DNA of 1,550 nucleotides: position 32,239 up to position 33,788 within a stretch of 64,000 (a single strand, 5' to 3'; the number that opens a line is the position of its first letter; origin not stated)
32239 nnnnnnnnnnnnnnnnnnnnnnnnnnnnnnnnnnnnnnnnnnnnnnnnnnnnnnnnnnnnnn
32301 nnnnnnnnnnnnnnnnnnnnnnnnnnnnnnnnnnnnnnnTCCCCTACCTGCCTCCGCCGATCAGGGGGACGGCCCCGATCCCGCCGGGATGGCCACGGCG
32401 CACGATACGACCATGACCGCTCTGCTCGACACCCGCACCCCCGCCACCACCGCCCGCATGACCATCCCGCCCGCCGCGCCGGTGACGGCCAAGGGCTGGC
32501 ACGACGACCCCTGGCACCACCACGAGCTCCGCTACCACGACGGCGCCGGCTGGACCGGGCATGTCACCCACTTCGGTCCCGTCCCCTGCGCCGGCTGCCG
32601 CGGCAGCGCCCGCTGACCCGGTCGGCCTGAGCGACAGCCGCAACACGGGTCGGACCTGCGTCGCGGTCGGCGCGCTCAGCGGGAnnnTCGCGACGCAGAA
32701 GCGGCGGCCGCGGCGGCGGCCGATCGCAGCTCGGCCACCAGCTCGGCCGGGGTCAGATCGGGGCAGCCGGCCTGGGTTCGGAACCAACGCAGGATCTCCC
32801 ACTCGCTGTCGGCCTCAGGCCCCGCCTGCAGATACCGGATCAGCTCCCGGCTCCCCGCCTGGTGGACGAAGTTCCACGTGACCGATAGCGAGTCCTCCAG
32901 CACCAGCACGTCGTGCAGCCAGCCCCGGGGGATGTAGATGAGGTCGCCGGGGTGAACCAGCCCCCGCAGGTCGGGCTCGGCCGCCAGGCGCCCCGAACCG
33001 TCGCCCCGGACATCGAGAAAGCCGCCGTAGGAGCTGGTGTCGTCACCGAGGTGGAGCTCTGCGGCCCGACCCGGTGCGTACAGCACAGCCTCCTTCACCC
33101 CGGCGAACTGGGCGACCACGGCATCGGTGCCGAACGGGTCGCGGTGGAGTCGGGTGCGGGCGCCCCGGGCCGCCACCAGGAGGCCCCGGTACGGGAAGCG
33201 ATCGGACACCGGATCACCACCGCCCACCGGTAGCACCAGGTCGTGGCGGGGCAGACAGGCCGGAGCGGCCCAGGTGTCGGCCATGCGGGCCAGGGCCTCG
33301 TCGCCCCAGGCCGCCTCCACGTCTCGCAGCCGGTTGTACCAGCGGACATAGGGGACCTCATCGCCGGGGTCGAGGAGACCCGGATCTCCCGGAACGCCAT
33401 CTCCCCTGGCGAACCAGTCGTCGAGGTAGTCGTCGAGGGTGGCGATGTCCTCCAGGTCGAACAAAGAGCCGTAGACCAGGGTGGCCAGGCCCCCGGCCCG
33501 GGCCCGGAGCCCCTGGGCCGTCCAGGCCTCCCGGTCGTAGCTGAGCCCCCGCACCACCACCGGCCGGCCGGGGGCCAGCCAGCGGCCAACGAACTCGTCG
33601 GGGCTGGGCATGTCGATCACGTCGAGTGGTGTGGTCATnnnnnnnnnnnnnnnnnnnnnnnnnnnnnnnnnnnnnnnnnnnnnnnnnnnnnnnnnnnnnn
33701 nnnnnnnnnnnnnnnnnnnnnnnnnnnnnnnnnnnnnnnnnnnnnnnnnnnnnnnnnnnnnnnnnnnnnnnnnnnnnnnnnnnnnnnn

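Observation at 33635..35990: C-terminal 780 aa of the synthetase: three hexapeptide-repeat (left-handed beta-helix-like) domains alternating with transmembrane hairpins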

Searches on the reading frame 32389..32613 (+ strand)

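Call 39: search_protein_families(library=pfam, proteins=[window:32389-32613:+], max_evalue=0.01)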
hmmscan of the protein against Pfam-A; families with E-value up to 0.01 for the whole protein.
window:32389-32613:+ (75 aa): 1 family
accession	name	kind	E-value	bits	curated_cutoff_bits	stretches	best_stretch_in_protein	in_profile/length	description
PF10708.14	DUF2510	-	9e-07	29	24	1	36-64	2-31/35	Protein of unknown function (DUF2510)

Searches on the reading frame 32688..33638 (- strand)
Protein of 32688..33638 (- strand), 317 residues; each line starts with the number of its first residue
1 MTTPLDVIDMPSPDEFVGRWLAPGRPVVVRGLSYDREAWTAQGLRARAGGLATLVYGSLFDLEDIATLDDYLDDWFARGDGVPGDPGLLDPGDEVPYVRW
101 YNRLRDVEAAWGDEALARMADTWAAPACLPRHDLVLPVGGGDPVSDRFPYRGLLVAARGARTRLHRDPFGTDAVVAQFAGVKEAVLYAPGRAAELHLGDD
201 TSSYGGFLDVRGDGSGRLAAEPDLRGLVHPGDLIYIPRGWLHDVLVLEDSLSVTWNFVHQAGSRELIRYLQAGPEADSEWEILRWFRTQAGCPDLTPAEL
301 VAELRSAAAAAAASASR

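Call 39: search_protein_families(library=pfam, proteins=[window:32688-33638:-], max_evalue=0.01)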
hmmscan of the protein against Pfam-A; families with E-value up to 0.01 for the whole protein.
window:32688-33638:- (317 aa): 3 families
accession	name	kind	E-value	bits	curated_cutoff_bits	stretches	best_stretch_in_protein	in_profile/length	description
PF13621.12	Cupin_8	-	6.5e-11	43.1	27.4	1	153-260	136-249/252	Cupin-like domain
PF08007.18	JmjC_2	-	2.5e-05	24.2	22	1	226-258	88-120/127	JmjC domain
PF02373.28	JmjC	-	0.0011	19.8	24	1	227-257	84-114/114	JmjC domain, hydroxylase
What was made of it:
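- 32685..33638 (-): Downstream gene: Cupin_8/JmjC-type Fe(II)/2-oxoglutarate oxygenase, 317 aa. Its ATG start overlaps the synthetase TGA stop (ATGA). Pfam Cupin_8 E 6.5e-11 (call 39).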

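Call 40: search_protein_families(library=ncbifam, proteins=[window:32688-33638:-], max_evalue=0.1)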
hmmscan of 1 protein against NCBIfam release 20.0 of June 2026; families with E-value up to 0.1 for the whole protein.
window:32688-33638:- (317 aa): 0 families
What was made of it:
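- Tried and rejected: NCBIfam has no model for the Cupin_8 protein (call 40).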

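Call 53: search_solved_structures(query=window:32688-33638:-, max_evalue=1, show_alignments=1)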
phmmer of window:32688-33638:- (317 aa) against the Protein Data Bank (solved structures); distinct sequences matched with E-value up to 1: 55.
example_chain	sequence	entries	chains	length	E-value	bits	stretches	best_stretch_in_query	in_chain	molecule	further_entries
3ld8_A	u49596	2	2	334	9.9e-07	31.4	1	147-262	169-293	Bifunctional arginine demethylase and lysyl-hydroxylase JMJD6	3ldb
3k2o_A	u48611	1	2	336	1e-06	31.4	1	147-262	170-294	Bifunctional arginine demethylase and lysyl-hydroxylase JMJD6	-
6gdy_A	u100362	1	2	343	1e-06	31.4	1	147-262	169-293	Bifunctional arginine demethylase and lysyl-hydroxylase JMJD6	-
6mev_A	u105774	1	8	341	1e-06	31.3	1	147-262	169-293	Bifunctional arginine demethylase and lysyl-hydroxylase JMJD6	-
6f4m_A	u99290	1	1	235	4.5e-06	29.2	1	157-255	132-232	JmjC domain-containing protein 5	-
6f4p_A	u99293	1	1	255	5.8e-06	28.9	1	157-255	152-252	JmjC domain-containing protein 5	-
6f4q_A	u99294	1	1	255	6.1e-06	28.8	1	157-255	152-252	JmjC domain-containing protein 5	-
6f4r_A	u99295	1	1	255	6.8e-06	28.6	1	158-255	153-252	JmjC domain-containing protein 5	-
4gaz_A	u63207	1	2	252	1.2e-05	27.8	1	158-259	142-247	Lysine-specific demethylase 8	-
6f4t_A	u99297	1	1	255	1.8e-05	27.3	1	157-255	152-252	JmjC domain-containing protein 5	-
6f4s_A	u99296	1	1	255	2e-05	27.1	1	158-255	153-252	JmjC domain-containing protein 5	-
7dyw_A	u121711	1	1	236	3.2e-05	26.4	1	157-255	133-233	Bifunctional peptidase and arginyl-hydroxylase JMJD5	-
4qu1_A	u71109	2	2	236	3.2e-05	26.4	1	157-255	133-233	Lysine-specific demethylase 8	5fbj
4gjy_A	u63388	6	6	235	3.3e-05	26.4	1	157-255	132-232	JmjC domain-containing protein 5 | Bifunctional peptidase and arginyl-hydroxylase JMJD5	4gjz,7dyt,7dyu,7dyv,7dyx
4aap_A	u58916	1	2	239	3.3e-05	26.4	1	157-255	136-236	LYSINE-SPECIFIC DEMETHYLASE 8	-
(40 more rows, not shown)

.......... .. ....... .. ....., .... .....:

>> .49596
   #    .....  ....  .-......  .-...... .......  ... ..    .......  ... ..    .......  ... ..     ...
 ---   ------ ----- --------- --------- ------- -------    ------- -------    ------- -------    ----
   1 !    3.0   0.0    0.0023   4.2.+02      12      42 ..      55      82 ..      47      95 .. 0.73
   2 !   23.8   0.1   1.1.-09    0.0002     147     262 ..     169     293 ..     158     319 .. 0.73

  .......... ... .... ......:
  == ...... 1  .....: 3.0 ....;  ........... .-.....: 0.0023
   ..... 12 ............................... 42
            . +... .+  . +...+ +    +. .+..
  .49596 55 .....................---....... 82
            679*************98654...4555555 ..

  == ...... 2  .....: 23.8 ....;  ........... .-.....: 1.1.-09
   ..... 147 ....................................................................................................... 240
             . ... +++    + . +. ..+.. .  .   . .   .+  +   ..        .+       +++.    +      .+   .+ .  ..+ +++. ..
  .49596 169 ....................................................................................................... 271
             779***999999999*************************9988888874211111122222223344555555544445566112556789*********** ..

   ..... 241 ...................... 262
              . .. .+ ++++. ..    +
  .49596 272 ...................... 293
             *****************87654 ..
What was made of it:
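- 32685..33638 (-): The nearest solved structures are JMJD6 and JMJD5 (call 53).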

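Call 54: find_homologous_proteins(query=window:32688-33638:-, max_evalue=0.00001)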
Query window:32688-33638:- (317 aa): 108 proteins with E <= 0.00001 among 8000 candidates.
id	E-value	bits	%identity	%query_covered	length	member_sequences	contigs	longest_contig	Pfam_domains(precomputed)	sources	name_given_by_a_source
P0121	5.0e-185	632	91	96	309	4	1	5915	PF13621.13,PF08007.19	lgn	-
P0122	6.8e-175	599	86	97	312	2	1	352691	PF13621.13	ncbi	ncbi:MAG: cupin-like domain-containing protein [Acidimicrobiales bacterium]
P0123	3.4e-174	597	85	97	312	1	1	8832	PF13621.13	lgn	-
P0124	1.7e-172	591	86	97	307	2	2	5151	PF13621.13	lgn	-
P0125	6.6e-171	586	85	97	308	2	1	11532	PF13621.13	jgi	-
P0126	2.3e-167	574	84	95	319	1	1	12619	PF13621.13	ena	-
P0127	4.2e-167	574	82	97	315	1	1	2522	PF13621.13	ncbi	-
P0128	1.5e-153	529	77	97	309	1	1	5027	PF13621.13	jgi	jgi:Cupin-like domain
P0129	1.4e-126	440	91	68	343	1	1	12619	-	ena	-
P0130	1.3e-114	401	62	95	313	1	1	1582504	PF13621.13,PF08007.19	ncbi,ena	-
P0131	6.2e-114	399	61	97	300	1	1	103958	PF13621.13,PF08007.19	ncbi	-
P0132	7.1e-111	389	57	95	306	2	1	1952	PF13621.13,PF08007.19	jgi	jgi:Cupin-like domain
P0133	5.8e-110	386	57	95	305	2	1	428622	PF13621.13,PF08007.19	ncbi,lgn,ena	-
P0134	2.3e-109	384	57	98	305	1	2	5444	PF13621.13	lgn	-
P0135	1.7e-108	381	56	98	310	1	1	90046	PF13621.13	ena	-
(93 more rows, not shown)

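Call 68: find_related_loci(query=A3, collection=genome_contigs, flank=8000)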
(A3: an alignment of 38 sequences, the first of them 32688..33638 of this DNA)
Query A3 (317 aa) in genome_contigs; peptide patterns used: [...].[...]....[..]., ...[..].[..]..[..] (x = any residue, [..] = any of these).
153 stretches matched a pattern; 117 encode a relative of the query (tblastn E <= 1e-3); the best 80 are kept; 80 distinct loci.
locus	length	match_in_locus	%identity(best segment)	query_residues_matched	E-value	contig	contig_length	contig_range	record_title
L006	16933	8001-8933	86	1-308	1e-170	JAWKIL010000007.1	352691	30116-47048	MAG: Acidimicrobiales bacterium isolate BC2.78 BC2.78.fa-7, whole genome shotgun sequence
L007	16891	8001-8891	62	1-300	8e-110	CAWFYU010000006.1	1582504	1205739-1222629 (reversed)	MAG: Ilumatobacteraceae bacterium isolate MFD04651.bin.1.223 genome assembly, contig: contig_1686, whole genome shotgun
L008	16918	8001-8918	54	1-310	3e-109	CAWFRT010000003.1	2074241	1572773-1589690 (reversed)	MAG: uncultured Actinomycetota bacterium isolate MFD04651.bin.1.196 genome assembly, contig: contig_340, whole genome sh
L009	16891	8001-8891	56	1-302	2e-108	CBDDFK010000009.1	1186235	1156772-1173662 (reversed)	MAG: Filomicrobium sp. isolate 0e793562-50bb-4fcd-85c8-3e4c13dd9ff2 genome assembly, contig: contig_9, whole genome shot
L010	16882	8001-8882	57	5-302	6e-108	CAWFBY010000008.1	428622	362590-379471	MAG: uncultured Actinomycetota bacterium isolate MFD04651.bin.1.234 genome assembly, contig: contig_8135, whole genome s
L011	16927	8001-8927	51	1-313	2e-107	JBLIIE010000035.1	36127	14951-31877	MAG: Granulosicoccus sp. isolate 3300054696_161 Ga0535666_0001167, whole genome shotgun sequence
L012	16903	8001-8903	54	1-309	1e-106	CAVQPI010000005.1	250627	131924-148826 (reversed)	MAG: uncultured Alphaproteobacteria bacterium isolate MFD09964.bin.2.31 genome assembly, contig: contig_34252, whole gen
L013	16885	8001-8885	57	1-300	1e-106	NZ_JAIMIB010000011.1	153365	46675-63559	Roseovarius aestuarii strain KCTC 22174 R_aestuarii_Scaf11_length_153365_cov_143.965, whole genome shotgun sequence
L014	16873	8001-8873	55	1-296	8e-106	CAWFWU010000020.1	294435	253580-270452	MAG: uncultured Alphaproteobacteria bacterium isolate MFD04651.bin.1.45 genome assembly, contig: contig_6569, whole geno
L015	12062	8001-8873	54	1-296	2e-105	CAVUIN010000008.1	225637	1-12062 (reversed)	MAG: uncultured Alphaproteobacteria bacterium isolate MFD04651.bin.2.81 genome assembly, contig: contig_28185, whole gen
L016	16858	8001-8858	55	1-291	7e-104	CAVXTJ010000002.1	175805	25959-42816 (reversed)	MAG: uncultured Alphaproteobacteria bacterium isolate MFD04651.bin.1.50 genome assembly, contig: contig_12317, whole gen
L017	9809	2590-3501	50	2-310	3e-103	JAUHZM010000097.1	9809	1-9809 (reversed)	MAG: Gammaproteobacteria bacterium isolate 4_bin.38 NODE_5717_length_9809_cov_0.777319, whole genome shotgun sequence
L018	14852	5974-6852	52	5-302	7e-103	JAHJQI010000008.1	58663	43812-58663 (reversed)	MAG: Alphaproteobacteria bacterium isolate OS_PC_MetaG.mb.104 OS_PC_MetaG.mb.104_k141_29931, whole genome shotgun sequen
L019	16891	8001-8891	52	1-302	5e-102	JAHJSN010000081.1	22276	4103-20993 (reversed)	MAG: Alphaproteobacteria bacterium isolate OS_PC_MetaG.mb.200 OS_PC_MetaG.mb.200_k141_278226, whole genome shotgun seque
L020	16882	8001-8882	52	5-302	2e-96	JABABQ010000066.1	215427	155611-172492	MAG: Rhizobiaceae bacterium isolate bin70o c_000001208945, whole genome shotgun sequence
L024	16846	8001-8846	56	3-291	7e-95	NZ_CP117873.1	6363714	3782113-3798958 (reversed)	Lysobacter enzymogenes strain Lj46 chromosome, complete genome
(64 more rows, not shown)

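Call 76: search_protein_families(library=pfam, proteins=[L024:705-5534:+, L024:4943-6586:+, L024:6412-7998:+, L024:9024-10091:+, L024:10096-13158:+, L024:12897-14153:+, L024:14168-14842:+], max_evalue=0.0001)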
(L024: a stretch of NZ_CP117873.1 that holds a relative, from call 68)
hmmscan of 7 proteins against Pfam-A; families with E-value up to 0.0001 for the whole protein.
L024:705-5534:+ (1610 aa): 4 families
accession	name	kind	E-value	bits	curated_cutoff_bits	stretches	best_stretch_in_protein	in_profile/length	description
PF00005.33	ABC_tran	-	7.4e-32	111.2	25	1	1316-1460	2-137/137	ABC transporter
PF13304.12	AAA_21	-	1.4e-10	42.2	27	1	1421-1490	227-298/304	AAA domain, putative AbiEii toxin, Type IV TA system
PF13732.12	DrrA1-3_C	-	3.8e-05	24.8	27.4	1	1554-1603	33-80/81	ATP-binding protein DrrA1-3-like, C-terminal domain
PF02463.25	SMC_N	-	4.3e-05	23.5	40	0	1424-1497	129-207/220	RecF/RecN/SMC N terminal domain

L024:4943-6586:+ (548 aa): 2 families
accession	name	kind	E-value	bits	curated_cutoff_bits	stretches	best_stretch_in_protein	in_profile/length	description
PF12698.13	ABC2_membrane_3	-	1.1e-23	84.4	31.6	1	217-541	1-344/347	ABC-2 family transporter protein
PF01061.29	ABC2_membrane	-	4.9e-19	69.1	26.9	1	351-513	51-211/211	ABC-2 type transporter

L024:6412-7998:+ (529 aa): 1 family
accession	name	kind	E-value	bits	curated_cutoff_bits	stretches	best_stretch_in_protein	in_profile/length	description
PF00202.27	Aminotran_3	-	4.4e-75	253.3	30.5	1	113-503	8-402/403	Aminotransferase class-III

L024:9024-10091:+ (356 aa): 2 families
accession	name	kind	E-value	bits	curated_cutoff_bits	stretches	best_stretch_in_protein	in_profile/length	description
PF16576.10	HlyD_D23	-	1.2e-19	70.9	30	1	70-260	20-205/214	Barrel-sandwich domain of CusB or HlyD membrane-fusion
PF13437.12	HlyD_3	-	6.5e-16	59.4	22.2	1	167-260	2-97/106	HlyD family secretion protein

L024:10096-13158:+ (1021 aa): 3 families
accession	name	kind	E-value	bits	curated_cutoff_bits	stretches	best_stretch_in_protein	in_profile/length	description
PF00873.25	ACR_tran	-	2.9e-227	757.4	28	1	6-996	2-1020/1021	AcrB/AcrD/AcrF family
PF03176.21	MMPL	-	1.3e-08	34.6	20.5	1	361-514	178-329/333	MMPL family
PF02355.23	SecD_SecF_C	-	4.2e-05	23.5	20.5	0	832-982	24-176/189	Protein export membrane protein SecD/SecF, C-terminal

L024:12897-14153:+ (419 aa): 0 families

L024:14168-14842:+ (225 aa): 0 families

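Call 78: search_protein_families(library=pfam, proteins=[L024:1-4590:+], max_evalue=0.0001)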
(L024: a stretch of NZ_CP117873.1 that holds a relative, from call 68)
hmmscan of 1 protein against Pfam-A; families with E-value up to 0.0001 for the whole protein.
L024:1-4590:+ (1530 aa): 4 families
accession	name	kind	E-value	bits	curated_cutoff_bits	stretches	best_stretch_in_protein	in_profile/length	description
PF00668.25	Condensation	-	5.6e-104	348.8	30.6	2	4-425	26-455/456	Condensation domain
PF00501.34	AMP-binding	-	4.3e-76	256.6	29.9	1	447-793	3-384/384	AMP-binding enzyme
PF00550.31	PP-binding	-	1e-13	51.7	20.8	1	956-1017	2-66/67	Phosphopantetheine attachment site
PF13193.12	AMP-binding_C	-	4.5e-13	50.4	24.5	1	853-927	1-76/76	AMP-binding enzyme C-terminal domain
